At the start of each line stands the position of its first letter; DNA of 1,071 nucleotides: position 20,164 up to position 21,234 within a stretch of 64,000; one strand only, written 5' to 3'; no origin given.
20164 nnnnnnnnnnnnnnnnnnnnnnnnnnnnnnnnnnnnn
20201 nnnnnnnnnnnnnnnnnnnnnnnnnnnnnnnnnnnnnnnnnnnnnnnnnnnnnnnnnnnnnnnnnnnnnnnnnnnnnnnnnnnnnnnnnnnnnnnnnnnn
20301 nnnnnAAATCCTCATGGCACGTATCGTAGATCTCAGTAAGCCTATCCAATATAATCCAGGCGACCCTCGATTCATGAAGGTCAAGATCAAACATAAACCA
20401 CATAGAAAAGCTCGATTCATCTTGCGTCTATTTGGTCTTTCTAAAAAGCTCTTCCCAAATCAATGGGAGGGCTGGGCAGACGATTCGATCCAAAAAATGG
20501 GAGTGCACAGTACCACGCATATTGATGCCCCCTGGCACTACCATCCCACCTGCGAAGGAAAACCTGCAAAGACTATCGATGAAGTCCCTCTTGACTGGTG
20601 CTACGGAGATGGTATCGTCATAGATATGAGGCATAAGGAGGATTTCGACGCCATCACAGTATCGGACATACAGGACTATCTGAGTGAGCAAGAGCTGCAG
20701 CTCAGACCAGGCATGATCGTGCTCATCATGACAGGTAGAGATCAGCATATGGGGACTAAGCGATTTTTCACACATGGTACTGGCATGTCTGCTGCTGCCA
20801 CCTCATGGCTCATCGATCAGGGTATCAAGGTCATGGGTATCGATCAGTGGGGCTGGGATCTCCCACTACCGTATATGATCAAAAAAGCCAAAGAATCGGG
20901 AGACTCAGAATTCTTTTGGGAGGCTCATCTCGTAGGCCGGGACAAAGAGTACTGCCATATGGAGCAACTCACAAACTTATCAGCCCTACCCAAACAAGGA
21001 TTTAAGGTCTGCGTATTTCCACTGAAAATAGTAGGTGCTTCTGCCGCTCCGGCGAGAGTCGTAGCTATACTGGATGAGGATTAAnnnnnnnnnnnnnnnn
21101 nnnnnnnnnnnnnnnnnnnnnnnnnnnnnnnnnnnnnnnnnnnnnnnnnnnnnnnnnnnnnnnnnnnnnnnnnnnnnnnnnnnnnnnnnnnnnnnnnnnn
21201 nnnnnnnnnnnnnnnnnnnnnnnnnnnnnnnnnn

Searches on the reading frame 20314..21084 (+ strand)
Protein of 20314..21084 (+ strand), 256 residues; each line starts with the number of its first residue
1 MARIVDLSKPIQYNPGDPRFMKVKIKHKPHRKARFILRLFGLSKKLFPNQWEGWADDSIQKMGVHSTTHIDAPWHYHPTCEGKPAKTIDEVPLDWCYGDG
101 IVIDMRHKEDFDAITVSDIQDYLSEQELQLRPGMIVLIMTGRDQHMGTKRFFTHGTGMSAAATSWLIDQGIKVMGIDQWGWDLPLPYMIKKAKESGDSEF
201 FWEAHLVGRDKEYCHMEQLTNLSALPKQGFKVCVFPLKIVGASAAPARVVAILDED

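Call 48: search_protein_families(library=pfam, proteins=[window:20314-21084:+], max_evalue=0.001)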
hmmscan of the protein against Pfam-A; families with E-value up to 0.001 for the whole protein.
window:20314-21084:+ (256 aa): 1 family
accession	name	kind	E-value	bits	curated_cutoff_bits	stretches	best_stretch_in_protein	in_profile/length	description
PF04199.19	Cyclase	-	3.7e-36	124.9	23.1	1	6-182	2-141/142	Putative cyclase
